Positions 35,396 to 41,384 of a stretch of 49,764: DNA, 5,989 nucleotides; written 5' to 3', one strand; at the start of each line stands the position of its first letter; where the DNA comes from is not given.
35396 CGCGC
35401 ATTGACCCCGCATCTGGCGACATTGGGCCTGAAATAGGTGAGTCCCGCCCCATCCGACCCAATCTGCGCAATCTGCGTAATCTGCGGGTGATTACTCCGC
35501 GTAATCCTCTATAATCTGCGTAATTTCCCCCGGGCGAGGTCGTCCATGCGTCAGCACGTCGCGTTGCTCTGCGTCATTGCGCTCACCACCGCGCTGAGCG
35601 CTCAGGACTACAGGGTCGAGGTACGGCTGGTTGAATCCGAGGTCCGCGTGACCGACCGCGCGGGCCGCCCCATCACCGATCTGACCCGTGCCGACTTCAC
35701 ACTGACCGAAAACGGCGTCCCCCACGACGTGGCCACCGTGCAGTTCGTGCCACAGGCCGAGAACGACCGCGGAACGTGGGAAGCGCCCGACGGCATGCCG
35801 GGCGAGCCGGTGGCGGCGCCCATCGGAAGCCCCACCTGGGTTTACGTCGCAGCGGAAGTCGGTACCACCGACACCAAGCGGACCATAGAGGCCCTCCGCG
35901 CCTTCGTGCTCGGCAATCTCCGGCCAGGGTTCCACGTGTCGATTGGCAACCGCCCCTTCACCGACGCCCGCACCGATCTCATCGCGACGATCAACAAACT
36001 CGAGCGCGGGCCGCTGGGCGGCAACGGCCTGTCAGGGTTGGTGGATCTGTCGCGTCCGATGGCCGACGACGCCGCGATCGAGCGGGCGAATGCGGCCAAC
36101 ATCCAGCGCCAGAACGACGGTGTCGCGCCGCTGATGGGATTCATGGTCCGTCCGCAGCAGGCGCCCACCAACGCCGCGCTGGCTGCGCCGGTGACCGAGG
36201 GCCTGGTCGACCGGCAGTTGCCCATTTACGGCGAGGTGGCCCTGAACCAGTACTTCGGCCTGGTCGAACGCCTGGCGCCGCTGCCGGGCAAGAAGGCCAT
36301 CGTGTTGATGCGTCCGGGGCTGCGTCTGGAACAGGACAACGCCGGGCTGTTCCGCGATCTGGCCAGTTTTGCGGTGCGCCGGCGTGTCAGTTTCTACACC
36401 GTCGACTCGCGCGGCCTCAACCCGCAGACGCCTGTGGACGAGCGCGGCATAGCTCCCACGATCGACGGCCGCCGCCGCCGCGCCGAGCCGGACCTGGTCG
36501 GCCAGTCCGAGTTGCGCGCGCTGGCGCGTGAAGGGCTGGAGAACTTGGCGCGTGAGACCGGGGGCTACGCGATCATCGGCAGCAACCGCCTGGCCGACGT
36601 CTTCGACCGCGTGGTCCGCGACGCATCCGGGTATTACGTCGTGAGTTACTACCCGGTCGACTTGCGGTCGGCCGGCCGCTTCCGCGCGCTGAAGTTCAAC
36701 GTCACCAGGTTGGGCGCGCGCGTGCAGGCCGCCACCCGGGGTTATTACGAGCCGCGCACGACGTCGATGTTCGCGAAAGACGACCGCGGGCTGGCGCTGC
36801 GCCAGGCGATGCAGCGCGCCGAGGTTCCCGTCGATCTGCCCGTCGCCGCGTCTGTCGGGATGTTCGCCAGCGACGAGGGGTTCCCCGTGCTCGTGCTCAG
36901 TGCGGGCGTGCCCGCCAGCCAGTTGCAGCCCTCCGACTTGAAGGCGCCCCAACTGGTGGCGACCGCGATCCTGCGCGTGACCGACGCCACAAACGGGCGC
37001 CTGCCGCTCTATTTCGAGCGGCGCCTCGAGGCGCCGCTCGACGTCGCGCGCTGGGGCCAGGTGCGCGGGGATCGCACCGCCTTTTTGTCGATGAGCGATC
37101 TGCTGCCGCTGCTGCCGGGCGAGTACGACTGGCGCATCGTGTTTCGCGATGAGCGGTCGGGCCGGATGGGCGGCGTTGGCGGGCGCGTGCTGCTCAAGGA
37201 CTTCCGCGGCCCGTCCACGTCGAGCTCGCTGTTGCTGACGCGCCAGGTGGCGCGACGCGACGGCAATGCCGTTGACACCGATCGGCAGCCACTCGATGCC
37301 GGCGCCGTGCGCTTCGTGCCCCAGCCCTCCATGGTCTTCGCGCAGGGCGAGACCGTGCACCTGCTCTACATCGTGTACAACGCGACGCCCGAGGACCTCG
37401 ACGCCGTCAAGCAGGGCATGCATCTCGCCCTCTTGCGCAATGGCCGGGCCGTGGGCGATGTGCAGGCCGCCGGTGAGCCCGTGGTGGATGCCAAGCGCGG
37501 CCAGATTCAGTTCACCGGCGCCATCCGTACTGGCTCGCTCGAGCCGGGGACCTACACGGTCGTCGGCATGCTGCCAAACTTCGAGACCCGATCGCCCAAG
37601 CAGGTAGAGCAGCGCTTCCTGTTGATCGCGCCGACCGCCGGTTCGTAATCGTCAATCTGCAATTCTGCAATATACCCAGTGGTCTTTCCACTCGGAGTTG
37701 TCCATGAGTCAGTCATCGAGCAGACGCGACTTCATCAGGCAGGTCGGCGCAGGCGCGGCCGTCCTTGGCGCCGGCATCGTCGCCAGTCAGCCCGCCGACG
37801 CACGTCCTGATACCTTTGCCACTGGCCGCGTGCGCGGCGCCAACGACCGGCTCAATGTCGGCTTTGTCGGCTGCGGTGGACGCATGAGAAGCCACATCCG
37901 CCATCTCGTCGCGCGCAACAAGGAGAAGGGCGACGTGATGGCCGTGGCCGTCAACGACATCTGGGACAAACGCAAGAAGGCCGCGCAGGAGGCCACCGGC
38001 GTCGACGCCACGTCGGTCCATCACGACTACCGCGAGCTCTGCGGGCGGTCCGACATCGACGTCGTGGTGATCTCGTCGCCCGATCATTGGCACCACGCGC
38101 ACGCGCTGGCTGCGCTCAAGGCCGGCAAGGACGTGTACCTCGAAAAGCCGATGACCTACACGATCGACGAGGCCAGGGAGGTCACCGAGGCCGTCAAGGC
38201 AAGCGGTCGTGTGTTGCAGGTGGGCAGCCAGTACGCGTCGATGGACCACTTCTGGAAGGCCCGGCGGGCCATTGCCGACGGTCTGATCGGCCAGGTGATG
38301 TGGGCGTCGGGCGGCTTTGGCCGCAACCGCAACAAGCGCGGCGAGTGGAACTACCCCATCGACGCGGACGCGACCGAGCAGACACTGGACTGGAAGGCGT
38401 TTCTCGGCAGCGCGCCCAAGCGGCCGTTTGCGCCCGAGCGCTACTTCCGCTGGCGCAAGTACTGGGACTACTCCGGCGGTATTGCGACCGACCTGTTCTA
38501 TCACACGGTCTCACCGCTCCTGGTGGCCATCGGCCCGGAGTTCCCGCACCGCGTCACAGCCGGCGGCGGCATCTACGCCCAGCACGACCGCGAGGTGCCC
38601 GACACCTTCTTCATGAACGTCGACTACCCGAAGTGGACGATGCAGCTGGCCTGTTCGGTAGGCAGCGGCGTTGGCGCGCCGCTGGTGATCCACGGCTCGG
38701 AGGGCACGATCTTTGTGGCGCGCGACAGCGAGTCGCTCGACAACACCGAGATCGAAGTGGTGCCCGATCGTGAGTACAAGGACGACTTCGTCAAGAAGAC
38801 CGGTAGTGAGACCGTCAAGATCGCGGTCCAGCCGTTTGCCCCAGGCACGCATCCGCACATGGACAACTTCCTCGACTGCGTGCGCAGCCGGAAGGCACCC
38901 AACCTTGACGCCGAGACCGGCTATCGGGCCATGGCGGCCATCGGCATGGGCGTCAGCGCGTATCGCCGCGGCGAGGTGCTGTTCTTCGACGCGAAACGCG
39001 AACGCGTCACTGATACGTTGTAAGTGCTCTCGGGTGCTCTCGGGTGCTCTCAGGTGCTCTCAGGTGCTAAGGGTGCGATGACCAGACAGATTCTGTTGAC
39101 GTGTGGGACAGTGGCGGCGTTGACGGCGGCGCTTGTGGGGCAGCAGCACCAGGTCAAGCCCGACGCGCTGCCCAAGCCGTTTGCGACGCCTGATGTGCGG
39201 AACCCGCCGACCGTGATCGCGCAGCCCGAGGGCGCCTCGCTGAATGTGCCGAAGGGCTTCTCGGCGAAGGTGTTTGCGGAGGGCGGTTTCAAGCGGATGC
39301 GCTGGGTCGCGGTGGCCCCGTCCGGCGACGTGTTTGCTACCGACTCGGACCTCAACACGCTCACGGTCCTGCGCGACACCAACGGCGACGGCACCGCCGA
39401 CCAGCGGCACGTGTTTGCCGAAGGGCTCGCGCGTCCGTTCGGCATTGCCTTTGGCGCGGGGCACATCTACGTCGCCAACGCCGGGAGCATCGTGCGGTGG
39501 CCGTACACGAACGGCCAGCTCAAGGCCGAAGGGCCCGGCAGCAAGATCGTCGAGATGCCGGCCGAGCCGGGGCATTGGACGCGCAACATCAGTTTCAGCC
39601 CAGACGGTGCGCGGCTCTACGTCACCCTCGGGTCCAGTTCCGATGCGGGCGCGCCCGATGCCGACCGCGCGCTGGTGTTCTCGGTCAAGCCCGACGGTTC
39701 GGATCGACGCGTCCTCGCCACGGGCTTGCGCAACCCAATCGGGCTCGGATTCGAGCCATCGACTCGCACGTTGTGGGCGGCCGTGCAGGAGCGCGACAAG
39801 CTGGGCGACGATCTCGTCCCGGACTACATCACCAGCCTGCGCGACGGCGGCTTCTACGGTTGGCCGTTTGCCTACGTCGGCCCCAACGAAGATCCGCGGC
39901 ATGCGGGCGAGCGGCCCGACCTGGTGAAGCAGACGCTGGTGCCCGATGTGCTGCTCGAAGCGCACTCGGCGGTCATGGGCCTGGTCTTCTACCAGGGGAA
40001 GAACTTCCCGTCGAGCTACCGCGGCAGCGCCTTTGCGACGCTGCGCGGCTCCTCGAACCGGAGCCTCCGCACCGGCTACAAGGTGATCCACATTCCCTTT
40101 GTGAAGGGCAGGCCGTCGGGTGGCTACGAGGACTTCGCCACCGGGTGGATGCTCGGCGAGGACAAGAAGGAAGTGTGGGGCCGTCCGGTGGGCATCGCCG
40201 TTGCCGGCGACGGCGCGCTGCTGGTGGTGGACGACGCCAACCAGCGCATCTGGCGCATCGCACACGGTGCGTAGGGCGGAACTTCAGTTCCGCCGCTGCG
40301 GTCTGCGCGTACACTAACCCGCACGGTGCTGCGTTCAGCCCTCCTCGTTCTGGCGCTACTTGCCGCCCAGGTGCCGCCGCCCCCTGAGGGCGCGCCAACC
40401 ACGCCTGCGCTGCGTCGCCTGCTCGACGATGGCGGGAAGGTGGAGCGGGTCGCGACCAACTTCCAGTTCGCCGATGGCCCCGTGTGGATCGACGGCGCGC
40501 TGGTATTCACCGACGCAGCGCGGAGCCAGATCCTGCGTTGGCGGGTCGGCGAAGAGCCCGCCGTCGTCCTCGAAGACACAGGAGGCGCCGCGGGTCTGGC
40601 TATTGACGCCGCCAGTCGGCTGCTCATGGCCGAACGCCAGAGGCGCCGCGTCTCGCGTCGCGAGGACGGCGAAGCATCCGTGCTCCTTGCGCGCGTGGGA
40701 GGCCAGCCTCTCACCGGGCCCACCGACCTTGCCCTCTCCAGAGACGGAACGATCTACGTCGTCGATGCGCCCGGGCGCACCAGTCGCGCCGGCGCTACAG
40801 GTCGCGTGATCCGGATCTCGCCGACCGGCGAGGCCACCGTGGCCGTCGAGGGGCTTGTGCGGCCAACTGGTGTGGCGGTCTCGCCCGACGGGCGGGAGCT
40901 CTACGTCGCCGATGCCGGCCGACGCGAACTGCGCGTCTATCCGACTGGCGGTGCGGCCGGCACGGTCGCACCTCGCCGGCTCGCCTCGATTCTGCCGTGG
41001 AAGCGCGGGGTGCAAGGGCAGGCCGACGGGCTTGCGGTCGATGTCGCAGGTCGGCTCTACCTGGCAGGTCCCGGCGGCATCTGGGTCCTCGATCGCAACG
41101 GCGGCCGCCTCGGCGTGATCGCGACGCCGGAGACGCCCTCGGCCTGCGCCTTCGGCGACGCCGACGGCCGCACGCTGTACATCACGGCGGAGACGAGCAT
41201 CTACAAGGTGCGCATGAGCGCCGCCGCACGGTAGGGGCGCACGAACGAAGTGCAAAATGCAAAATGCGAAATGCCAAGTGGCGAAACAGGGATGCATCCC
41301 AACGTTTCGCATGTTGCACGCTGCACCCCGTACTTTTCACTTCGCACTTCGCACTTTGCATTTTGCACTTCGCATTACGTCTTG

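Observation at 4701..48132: Intergenic spacers are systematically filled with 7-, 9- and 10-nt tandem arrays from a few recurring families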

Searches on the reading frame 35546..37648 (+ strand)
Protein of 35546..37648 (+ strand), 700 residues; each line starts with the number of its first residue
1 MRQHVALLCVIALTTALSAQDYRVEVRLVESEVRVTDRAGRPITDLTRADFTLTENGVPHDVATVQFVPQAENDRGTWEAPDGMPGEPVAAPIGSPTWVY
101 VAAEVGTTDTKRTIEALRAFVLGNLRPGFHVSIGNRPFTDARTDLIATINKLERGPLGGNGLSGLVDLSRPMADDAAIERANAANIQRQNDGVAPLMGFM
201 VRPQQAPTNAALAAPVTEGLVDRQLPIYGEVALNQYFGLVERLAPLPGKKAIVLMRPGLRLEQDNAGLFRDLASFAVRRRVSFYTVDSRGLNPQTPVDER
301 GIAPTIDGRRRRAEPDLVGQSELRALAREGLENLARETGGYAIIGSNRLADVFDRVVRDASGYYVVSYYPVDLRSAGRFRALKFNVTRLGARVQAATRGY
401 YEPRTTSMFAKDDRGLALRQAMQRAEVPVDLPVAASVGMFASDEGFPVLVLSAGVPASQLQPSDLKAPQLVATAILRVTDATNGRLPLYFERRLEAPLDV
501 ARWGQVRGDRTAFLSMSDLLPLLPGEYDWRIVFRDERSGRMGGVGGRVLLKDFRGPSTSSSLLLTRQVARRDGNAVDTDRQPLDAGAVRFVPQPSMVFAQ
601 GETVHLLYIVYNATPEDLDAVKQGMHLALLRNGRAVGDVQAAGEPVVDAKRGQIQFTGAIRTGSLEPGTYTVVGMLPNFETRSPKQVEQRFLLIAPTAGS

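Call 9: search_protein_families(library=pfam, proteins=[window:35546-37648:+])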
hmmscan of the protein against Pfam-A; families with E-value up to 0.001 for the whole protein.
window:35546-37648:+ (700 aa): 0 families

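Call 10: find_related_loci(query=window:35546-37648:+, collection=genome_contigs, flank=10000)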
Query window:35546-37648:+ (700 aa) in genome_contigs; peptide patterns used: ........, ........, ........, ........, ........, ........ (x = any residue, [..] = any of these).
99 stretches matched a pattern; 4 encode a relative of the query (tblastn E <= 1e-3); 4 distinct loci.
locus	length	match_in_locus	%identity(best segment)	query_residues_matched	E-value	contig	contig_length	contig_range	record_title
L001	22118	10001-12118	70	1-700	0e+0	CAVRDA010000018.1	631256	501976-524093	MAG: Vicinamibacteria bacterium isolate MFD04850.bin.2.119 genome assembly, contig: contig_8090, whole genome shotgun se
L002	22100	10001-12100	60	3-700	0e+0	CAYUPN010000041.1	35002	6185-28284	MAG TPA_asm: uncultured Bifidobacteriaceae bacterium isolate SRP263527_co1_167 genome assembly, contig: NODE_938_length_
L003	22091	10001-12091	61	3-698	0e+0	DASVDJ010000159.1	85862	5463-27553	MAG TPA_asm: Vicinamibacterales bacterium isolate SMAG_U2030 k141_1489834, whole genome shotgun sequence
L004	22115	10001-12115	54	10-700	7e-167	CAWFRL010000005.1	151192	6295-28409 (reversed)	MAG: Vicinamibacteria bacterium isolate MFD00962.bin.2.121 genome assembly, contig: contig_112881, whole genome shotgun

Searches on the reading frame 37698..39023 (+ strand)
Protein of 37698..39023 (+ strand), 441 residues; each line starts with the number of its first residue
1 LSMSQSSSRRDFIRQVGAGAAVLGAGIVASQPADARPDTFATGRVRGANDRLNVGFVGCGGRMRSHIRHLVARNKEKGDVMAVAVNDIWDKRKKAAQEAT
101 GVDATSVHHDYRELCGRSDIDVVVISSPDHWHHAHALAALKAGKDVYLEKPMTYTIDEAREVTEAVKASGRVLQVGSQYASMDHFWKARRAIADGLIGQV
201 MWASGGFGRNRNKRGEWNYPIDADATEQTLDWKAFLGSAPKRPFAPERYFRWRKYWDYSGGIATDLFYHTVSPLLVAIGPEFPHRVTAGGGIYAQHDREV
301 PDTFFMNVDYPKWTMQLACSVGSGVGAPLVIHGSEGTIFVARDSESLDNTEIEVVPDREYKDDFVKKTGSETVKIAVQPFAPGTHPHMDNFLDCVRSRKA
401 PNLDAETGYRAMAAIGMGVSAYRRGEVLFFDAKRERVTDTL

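Call 9: search_protein_families(library=pfam, proteins=[window:37698-39023:+])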
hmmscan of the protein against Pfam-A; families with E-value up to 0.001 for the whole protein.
window:37698-39023:+ (441 aa): 5 families
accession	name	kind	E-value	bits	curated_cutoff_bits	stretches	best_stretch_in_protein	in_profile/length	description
PF01408.29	GFO_IDH_MocA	-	4e-23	82.8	24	1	52-176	1-119/120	Oxidoreductase family, NAD-binding Rossmann fold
PF02894.22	GFO_IDH_MocA_C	-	4.7e-15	56.4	22.9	1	242-424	21-212/218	Oxidoreductase family, C-terminal alpha/beta domain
PF19051.5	GFO_IDH_MocA_C2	-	1.3e-14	54.7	23.3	1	223-438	45-235/254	Oxidoreductase family, C-terminal alpha/beta domain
PF22725.1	GFO_IDH_MocA_C3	-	3.6e-11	43.6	27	1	248-338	31-123/124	GFO/IDH/MocA C-terminal domain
PF03447.22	NAD_binding_3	-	0.00026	22.1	24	1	68-147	10-86/116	Homoserine dehydrogenase, NAD binding domain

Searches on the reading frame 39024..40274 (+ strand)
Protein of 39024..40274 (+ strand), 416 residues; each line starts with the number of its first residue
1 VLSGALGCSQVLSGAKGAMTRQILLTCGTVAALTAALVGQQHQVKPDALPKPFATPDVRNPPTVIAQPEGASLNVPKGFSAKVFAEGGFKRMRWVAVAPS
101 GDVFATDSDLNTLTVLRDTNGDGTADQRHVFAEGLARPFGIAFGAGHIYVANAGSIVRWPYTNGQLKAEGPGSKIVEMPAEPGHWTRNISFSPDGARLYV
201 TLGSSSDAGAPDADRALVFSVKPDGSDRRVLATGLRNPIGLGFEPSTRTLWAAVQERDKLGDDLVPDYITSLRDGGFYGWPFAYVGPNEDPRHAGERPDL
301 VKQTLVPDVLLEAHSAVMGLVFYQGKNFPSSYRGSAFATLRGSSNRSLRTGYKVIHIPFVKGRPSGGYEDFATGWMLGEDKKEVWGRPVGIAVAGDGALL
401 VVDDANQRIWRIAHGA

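Call 9: search_protein_families(library=pfam, proteins=[window:39024-40274:+])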
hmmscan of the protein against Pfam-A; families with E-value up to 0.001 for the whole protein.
window:39024-40274:+ (416 aa): 3 families
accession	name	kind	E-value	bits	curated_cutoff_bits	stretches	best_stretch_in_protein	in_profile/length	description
PF23500.1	DUF7133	-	1.8e-13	51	27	1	110-404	58-347/385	Domain of unknown function (DUF7133)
PF07995.17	GSDH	-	4e-12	46.5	25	1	181-338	111-275/332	Glucose / Sorbosone dehydrogenase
PF01436.27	NHL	-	3.2e-06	27.3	20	0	387-411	3-27/28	NHL repeat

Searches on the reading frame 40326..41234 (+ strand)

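Call 9: search_protein_families(library=pfam, proteins=[window:40326-41234:+])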
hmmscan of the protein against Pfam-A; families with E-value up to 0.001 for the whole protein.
window:40326-41234:+ (302 aa): 4 families
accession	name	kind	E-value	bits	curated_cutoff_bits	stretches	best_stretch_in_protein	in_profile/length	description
PF08450.18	SGL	-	9.2e-38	130.7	26.3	1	48-288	1-244/246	SMP-30/Gluconolactonase/LRE-like region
PF01436.27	NHL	-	1.9e-11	43.8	20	0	178-205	2-28/28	NHL repeat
PF03088.22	Str_synth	-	4.1e-05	24.1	25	0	157-200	35-79/89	Strictosidine synthase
PF01731.26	Arylesterase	-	0.00018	22.1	21.3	0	168-204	44-80/86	Arylesterase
